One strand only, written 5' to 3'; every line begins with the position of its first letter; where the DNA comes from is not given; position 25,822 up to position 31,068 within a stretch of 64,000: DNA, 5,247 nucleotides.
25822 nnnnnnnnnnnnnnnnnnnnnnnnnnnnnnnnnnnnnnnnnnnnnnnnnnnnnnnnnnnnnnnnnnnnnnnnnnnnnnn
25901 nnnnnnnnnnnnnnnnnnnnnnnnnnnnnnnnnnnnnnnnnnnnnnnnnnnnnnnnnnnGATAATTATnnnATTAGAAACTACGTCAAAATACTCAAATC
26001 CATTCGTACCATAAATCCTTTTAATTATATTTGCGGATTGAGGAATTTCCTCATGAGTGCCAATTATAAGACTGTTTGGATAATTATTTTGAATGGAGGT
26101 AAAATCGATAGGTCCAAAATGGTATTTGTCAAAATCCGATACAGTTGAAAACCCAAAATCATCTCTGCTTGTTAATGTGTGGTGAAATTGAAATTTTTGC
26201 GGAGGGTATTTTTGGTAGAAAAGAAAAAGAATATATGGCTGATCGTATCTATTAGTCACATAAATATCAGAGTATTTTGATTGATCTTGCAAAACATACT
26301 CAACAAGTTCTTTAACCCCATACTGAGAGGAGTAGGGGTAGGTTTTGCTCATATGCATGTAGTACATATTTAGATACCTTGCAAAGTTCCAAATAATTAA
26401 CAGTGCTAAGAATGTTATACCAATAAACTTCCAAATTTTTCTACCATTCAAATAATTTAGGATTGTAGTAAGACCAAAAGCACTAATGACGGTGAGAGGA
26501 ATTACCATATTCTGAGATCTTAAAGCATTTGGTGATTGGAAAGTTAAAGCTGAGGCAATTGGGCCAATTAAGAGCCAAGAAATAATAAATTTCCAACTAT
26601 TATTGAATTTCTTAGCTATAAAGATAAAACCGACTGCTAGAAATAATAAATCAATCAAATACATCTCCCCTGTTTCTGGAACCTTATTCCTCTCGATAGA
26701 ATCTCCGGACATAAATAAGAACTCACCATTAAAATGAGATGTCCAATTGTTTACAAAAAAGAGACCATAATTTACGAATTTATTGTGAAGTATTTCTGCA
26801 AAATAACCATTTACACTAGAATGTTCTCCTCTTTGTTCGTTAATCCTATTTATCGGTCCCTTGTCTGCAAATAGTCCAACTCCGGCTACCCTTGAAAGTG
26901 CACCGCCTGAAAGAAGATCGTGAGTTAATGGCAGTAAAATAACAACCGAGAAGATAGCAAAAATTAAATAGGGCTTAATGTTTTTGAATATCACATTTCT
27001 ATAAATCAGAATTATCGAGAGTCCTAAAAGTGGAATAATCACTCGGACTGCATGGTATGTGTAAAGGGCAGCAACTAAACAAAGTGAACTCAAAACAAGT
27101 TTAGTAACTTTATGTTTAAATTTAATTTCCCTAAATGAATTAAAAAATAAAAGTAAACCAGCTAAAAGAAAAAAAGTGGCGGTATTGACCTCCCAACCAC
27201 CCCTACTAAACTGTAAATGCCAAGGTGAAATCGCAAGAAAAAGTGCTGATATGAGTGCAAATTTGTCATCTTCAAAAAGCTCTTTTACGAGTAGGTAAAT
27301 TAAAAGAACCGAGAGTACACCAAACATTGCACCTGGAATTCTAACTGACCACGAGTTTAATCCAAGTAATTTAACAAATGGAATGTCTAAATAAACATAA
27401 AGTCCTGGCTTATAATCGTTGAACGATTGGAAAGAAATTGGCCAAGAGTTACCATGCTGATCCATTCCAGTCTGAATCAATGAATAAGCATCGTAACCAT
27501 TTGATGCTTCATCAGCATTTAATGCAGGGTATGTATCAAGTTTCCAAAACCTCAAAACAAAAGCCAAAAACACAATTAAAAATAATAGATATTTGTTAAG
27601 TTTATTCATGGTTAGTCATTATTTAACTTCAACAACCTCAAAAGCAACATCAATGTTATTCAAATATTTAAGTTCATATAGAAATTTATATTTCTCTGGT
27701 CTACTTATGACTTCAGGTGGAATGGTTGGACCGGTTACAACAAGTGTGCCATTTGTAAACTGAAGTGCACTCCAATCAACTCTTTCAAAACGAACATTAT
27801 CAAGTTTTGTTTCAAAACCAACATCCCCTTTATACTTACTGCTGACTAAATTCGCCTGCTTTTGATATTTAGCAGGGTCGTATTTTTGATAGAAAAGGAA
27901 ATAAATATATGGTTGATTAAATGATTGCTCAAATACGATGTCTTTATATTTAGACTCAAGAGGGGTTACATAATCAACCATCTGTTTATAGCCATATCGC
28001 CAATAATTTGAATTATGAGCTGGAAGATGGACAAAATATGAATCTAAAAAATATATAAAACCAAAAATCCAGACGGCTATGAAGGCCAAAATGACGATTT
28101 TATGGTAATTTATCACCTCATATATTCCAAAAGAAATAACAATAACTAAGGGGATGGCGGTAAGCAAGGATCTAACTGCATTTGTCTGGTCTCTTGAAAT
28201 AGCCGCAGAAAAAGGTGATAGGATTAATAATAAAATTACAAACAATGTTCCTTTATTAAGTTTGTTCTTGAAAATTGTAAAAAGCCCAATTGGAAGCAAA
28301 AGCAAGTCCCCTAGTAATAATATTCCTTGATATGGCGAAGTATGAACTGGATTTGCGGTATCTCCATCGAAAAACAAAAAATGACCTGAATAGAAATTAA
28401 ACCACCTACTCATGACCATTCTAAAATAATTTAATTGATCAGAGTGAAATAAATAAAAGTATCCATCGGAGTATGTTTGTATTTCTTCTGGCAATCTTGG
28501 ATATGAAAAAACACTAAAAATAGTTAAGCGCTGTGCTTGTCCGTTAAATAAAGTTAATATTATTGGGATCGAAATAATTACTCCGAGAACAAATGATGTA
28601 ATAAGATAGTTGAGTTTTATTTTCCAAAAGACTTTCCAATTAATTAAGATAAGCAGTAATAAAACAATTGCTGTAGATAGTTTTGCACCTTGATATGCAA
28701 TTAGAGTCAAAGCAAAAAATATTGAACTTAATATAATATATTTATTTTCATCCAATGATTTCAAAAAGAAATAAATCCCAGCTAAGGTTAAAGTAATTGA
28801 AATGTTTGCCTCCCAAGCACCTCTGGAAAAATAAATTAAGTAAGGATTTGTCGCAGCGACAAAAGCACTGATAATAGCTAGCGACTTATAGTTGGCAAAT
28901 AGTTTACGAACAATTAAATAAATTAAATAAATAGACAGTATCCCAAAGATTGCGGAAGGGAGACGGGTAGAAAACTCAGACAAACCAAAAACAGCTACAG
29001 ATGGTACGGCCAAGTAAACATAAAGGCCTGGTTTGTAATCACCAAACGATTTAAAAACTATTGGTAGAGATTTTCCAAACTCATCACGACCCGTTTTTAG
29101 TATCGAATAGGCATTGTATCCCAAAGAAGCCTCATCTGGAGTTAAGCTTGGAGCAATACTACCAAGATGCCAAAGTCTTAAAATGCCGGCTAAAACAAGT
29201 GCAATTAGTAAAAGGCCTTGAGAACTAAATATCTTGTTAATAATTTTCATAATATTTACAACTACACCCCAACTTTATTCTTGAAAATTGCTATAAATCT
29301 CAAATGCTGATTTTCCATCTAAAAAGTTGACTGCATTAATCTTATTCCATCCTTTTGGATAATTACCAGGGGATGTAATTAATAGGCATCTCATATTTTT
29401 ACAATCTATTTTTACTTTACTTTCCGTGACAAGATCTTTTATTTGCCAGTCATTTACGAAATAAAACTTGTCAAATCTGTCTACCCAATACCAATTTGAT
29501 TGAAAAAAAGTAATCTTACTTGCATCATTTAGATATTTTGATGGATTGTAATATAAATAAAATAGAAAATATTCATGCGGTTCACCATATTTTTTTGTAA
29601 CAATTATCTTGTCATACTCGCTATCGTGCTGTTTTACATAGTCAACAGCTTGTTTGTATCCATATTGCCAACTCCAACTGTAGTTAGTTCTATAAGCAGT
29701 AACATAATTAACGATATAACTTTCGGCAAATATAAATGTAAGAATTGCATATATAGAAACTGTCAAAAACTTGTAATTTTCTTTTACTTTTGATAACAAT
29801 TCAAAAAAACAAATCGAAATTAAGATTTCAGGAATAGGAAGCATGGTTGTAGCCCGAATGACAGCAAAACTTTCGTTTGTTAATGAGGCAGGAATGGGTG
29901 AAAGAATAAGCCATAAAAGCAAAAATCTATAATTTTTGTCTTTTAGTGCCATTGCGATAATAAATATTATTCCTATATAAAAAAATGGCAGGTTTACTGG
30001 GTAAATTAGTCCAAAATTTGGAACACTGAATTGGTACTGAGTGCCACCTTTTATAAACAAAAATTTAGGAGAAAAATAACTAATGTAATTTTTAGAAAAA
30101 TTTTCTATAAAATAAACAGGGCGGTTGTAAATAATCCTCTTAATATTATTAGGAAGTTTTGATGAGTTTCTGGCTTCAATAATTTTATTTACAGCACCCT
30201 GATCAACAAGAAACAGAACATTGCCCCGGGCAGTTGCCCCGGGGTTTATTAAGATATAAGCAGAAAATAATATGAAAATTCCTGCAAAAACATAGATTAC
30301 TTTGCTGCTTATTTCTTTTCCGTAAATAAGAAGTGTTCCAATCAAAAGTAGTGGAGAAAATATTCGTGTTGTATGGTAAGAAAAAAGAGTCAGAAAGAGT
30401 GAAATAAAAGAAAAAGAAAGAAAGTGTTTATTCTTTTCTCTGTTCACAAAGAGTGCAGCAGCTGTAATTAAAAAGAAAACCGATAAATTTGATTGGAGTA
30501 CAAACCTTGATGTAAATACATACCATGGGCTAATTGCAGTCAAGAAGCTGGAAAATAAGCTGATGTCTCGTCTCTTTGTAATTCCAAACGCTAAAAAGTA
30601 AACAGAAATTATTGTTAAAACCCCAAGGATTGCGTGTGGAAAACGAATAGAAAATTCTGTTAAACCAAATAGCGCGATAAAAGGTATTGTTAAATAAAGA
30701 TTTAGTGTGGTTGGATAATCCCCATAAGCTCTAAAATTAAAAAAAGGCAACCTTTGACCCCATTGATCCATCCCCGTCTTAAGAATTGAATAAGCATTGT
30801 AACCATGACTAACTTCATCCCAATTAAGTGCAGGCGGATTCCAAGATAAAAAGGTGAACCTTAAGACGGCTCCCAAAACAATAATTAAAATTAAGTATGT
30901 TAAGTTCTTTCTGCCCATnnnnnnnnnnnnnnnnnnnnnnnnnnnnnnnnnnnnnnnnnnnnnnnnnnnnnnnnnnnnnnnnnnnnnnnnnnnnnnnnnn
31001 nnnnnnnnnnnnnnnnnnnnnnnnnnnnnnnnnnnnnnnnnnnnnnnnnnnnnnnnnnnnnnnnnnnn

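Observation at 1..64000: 64-kb glycosylation super-locus with at least 13 GT-C membrane transferases, 7 lipid-sugar GT2 synthases and no housekeeping genes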

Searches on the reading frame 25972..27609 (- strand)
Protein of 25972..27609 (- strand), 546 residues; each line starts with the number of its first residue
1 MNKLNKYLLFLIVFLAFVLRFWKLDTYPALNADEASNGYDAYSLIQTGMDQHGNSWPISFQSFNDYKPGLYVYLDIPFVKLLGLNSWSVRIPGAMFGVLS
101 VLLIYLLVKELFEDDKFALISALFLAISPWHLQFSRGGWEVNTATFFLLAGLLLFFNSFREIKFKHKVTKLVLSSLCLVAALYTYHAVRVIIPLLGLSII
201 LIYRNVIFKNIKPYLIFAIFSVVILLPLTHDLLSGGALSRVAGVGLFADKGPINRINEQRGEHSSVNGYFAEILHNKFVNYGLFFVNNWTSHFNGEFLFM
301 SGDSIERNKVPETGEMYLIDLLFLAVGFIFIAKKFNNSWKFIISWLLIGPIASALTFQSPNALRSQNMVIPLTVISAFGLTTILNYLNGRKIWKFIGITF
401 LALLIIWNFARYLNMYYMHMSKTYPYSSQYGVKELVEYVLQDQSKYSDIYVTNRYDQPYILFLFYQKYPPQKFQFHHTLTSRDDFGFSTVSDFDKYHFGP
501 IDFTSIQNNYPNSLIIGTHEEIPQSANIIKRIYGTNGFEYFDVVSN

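Call 6: search_protein_families(library=pfam, proteins=[window:25972-27609:-], max_evalue=0.001)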
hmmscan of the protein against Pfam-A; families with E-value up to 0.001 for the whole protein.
window:25972-27609:- (546 aa): 2 families
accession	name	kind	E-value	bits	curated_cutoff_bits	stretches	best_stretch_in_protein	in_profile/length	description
PF13231.12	PMT_2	-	2.2e-13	51.2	26.1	1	78-227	13-156/160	Dolichyl-phosphate-mannose-protein mannosyltransferase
PF02366.24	PMT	-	4.7e-11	43.1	22.7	1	12-229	3-231/245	Dolichyl-phosphate-mannose-protein mannosyltransferase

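Call 23: find_related_loci(query=A2, collection=genome_contigs, flank=10000)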
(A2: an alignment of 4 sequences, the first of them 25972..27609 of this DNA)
Query A2 (546 aa) in genome_contigs; peptide patterns used: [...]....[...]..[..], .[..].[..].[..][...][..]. (x = any residue, [..] = any of these).
578 stretches matched a pattern; 532 encode a relative of the query (tblastn E <= 1e-3); the best 80 are kept; 80 distinct loci.
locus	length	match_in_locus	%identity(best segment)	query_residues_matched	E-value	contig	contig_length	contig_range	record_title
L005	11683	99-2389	75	5-546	0e+0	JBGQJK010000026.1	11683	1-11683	MAG: Patescibacteria group bacterium isolate OBJ2_061818_070_25 k141_2051208_length_11683_cov_8.0000, whole genome shotg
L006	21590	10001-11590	73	20-546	0e+0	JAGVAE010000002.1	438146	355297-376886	MAG: Candidatus Woesebacteria bacterium isolate DeMMO6_57 c_000000045538, whole genome shotgun sequence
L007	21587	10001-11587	65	20-546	0e+0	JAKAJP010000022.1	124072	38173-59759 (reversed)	MAG: bacterium isolate WY4.bin110 NODE_142_length_124072_cov_1.955061, whole genome shotgun sequence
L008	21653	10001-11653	59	4-546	0e+0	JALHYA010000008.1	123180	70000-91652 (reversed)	MAG: Patescibacteria group bacterium isolate PFL142 seq_1300431, whole genome shotgun sequence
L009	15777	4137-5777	59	3-546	0e+0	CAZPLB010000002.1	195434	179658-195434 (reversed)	MAG TPA_asm: uncultured Gammaproteobacteria bacterium isolate SRP200132_co2_495 genome assembly, contig: NODE_9_length_1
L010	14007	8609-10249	57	1-546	0e+0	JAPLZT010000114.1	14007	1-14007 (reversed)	MAG: Candidatus Woesebacteria bacterium isolate LacPavin_0920_WC90_MAG_37_8 LacPavin_0920_WC90_scaffold_2130171, whole g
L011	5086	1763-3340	60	16-546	0e+0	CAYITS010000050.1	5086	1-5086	MAG TPA_asm: uncultured Gammaproteobacteria bacterium isolate ERP119705_co3_637 genome assembly, contig: NODE_22344_leng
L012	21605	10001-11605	57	8-546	0e+0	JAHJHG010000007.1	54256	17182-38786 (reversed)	MAG: Patescibacteria group bacterium isolate Modern_marine_planktonic.mb.16 Modern_marine_plan.mb.16_k141_695771, whole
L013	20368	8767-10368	56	2-546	0e+0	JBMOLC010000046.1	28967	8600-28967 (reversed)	MAG: Patescibacteria group bacterium isolate Betzabe_MAG014 MAG014_46, whole genome shotgun sequence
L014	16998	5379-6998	58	4-546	0e+0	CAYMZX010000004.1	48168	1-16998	MAG TPA_asm: uncultured Gammaproteobacteria bacterium isolate SRP231805_co4_134 genome assembly, contig: k141_102669, wh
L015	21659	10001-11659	57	3-546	0e+0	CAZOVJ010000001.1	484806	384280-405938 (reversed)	MAG TPA_asm: uncultured Gammaproteobacteria bacterium isolate SRP068000_co4_46 genome assembly, contig: NODE_3_length_48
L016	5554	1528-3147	57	3-546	0e+0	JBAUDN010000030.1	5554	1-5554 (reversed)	MAG: Microgenomates group bacterium isolate MFD13099_ilm_asm_bin3 k127_248287, whole genome shotgun sequence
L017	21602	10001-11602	58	20-546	0e+0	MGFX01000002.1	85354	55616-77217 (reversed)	MAG: Candidatus Woesebacteria bacterium RBG_16_42_24 RBG_16_scaffold_14, whole genome shotgun sequence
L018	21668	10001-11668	54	2-546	0e+0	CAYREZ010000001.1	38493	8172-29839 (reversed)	MAG TPA_asm: uncultured Gammaproteobacteria bacterium isolate SRP050083_co1_461 genome assembly, contig: NODE_327_length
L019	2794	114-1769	55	1-546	0e+0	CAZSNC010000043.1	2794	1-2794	MAG TPA_asm: uncultured Gammaproteobacteria bacterium isolate SRP278252_co1_260 genome assembly, contig: NODE_79305_leng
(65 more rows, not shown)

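Call 27: search_solved_structures(query=A1, max_evalue=1)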
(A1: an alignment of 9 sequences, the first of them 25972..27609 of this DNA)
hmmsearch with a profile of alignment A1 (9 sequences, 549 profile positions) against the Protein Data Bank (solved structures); distinct sequences matched with E-value up to 1: 2.
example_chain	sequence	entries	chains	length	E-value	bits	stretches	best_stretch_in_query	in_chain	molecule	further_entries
8i9p_Lh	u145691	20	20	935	0.21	13.5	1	98-200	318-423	dolichyl-diphosphooligosaccharide--protein glycotransferase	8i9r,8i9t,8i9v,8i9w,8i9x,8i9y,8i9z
5ezm_A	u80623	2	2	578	0.55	12.2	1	55-233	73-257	4-amino-4-deoxy-L-arabinose transferase or related glycosyltransferases of PMT family | 4-amino-4-deoxy-L-arabinose (L-Ara4N) transferase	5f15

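Call 29: find_homologous_proteins(query=window:25972-27609:-, max_evalue=0.00001)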
Query window:25972-27609:- (546 aa): 2229 proteins with E <= 0.00001 among 8000 candidates; the best 120 are listed.
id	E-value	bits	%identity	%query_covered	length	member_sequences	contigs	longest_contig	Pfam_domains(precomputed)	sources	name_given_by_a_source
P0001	0.0e+0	1215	99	100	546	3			PF02366.25,PF13231.13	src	-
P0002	1.0e-277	941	75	97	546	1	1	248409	PF02366.25,PF13231.13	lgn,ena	-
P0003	1.5e-277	940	75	99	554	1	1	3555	PF02366.25,PF13231.13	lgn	-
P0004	9.7e-277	937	75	99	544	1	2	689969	PF02366.25,PF13231.13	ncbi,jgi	jgi:hypothetical protein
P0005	1.1e-275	934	74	97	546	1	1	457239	PF02366.25,PF13231.13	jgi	jgi:4-amino-4-deoxy-L-arabinose transferase-like glycosyltransferase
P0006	9.6e-275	931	75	97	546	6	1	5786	PF02366.25,PF13231.13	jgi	-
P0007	5.9e-272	922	74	99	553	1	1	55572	PF02366.25,PF13231.13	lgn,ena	-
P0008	5.4e-270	915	70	97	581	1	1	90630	PF02366.25,PF13231.13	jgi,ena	-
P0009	7.8e-270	915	73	97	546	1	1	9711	PF02366.25,PF13231.13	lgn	-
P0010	1.7e-261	887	73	97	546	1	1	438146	PF02366.25,PF13231.13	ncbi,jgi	jgi:4-amino-4-deoxy-L-arabinose transferase-like glycosyltransferase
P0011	3.7e-258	876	72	97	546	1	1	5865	PF02366.25,PF13231.13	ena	-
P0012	1.6e-257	874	71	97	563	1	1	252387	PF13231.13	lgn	-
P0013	1.2e-250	851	68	99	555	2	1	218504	PF02366.25,PF02516.21,PF13231.13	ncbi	-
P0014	3.6e-248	843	69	99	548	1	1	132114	PF02366.25,PF13231.13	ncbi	-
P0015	3.9e-247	840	69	97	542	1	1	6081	PF02366.25,PF13231.13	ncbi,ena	-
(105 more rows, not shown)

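Call 41: predict_structure(alignment_id=A3)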
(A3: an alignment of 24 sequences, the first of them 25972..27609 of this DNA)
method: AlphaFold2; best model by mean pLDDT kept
length: 546 residues; sequences in the alignment: 24
mean_pLDDT: 85.1   pTM: 0.87
mean pLDDT of the five models: 85.1, 84.9, 84.5, 84.0, 83.8
residues with pLDDT >= 90: 283; 70-90: 180; 50-70: 67; < 50: 16
segments of 3 or more residues with pLDDT < 50: 249-252, 262-266
pLDDT, mean of each block of 10 residues (from residue 1): 90 96 82 87 92 70 56 90 93 94 98 96 94 78 93 97 96 95 84 95 96 95 81 55 55 50 53 69 85 88 75 83 95 93 96 76 84 97 88 89 92 85 65 91 93 83 94 89 72 92 90 91 89 85 91
secondary structure, 60 per line:
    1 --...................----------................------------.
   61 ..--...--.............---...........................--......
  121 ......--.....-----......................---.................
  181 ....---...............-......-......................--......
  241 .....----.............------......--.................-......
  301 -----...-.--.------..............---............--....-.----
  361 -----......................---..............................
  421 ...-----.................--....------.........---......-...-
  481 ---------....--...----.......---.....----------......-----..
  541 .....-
elements in order: H3-21 H32-47 E60-62 E65-67 H70-82 H86-112 H115-126 H129-133 H139-160 H164-184 H188-202 H204-209 H211-232 H235-244 H250-262 H269-274 H277-293 H295-300 H320-333 H337-348 H351-354 H366-387 H391-423 H429-445 E448-451 H458-466 H470-475 E477-479 E490-493 E496-498 H503-509 E513-517 E528-533 E539-545

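Call 81: search_protein_representatives(alignment_id=A3)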
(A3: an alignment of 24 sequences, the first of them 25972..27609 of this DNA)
Query: 24 sequences, 541 profile positions. Proteins with E-value up to 0.001 (for the whole library): 41144; up to 1e-10: 16714; up to 1e-30: 6822. The best 150 are listed.
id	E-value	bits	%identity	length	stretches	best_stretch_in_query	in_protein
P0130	5.3e-204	695.4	-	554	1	5-541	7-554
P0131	8.5e-190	648.5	-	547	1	3-541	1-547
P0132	1.9e-187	640.8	-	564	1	3-539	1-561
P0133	5.4e-181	619.5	-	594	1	6-540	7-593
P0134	1.4e-177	608.2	-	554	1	3-539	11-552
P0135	1.1e-176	605.3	-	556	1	2-539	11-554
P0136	4.3e-176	603.3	-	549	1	5-537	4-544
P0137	2.1e-175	601.1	-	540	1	3-540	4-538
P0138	5.1e-175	599.8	-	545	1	6-540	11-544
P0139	1.8e-174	598.0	-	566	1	3-539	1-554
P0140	7.2e-174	596.0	-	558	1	4-538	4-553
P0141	2.7e-166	571.0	-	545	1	4-538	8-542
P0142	6.3e-160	550.0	-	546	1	4-540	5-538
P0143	1.9e-159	548.3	-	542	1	1-538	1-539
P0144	2.3e-159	548.1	-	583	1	4-539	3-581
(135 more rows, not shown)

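Call 95: search_protein_families(library=ncbifam, proteins=[window:25972-27609:-], max_evalue=0.001)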
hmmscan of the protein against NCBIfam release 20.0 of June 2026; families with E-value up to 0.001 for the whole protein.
window:25972-27609:- (546 aa): 3 families
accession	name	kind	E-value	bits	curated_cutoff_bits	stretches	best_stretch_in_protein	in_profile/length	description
TIGR03663.1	TIGR03663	subfamily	8.2e-11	41.6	126.25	1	8-188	3-166/435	flippase activity-associated protein Agl23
NF009784.2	PRK13279.1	equivalog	6e-06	25.1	567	1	81-225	75-219/539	lipid IV(A) 4-amino-4-deoxy-L-arabinosyltransferase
NF047440.1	LA3751_2_3_fam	subfamily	0.00023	20.1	200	1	69-226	83-237/460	LA_3751/LA_3752 family putative glycosyltransferase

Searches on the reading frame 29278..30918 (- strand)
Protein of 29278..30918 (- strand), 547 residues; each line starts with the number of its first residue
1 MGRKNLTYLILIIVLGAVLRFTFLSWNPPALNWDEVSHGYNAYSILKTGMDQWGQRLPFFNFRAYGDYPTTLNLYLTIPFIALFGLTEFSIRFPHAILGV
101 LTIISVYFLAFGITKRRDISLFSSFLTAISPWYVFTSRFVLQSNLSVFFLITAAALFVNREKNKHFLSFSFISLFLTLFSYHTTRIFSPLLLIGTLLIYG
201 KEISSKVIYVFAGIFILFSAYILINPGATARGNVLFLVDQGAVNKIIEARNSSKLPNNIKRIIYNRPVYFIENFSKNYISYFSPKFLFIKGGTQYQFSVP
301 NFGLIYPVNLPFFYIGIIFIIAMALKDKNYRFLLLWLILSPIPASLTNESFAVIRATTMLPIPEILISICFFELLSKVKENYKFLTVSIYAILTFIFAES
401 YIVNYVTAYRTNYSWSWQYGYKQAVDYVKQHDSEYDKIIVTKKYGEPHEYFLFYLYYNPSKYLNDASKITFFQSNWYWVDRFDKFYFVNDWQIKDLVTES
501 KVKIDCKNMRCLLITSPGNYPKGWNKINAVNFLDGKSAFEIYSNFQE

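Call 6: search_protein_families(library=pfam, proteins=[window:29278-30918:-], max_evalue=0.001)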
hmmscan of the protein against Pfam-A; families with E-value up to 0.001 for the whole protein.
window:29278-30918:- (547 aa): 2 families
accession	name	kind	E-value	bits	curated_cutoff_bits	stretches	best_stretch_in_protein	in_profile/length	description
PF02366.24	PMT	-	3.4e-10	40.3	22.7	1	12-179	3-173/245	Dolichyl-phosphate-mannose-protein mannosyltransferase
PF13231.12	PMT_2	-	2.7e-07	31.4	26.1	1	77-218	10-154/160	Dolichyl-phosphate-mannose-protein mannosyltransferase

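Call 95: search_protein_families(library=ncbifam, proteins=[window:29278-30918:-], max_evalue=0.001)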
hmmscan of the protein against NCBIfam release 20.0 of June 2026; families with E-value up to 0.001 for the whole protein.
window:29278-30918:- (547 aa): 1 family
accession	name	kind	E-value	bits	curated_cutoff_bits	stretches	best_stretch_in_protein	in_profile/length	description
NF058602.1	PrMnsylTfPmt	equivalog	0.00025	20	800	1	82-161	112-192/530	protein O-mannosyltransferase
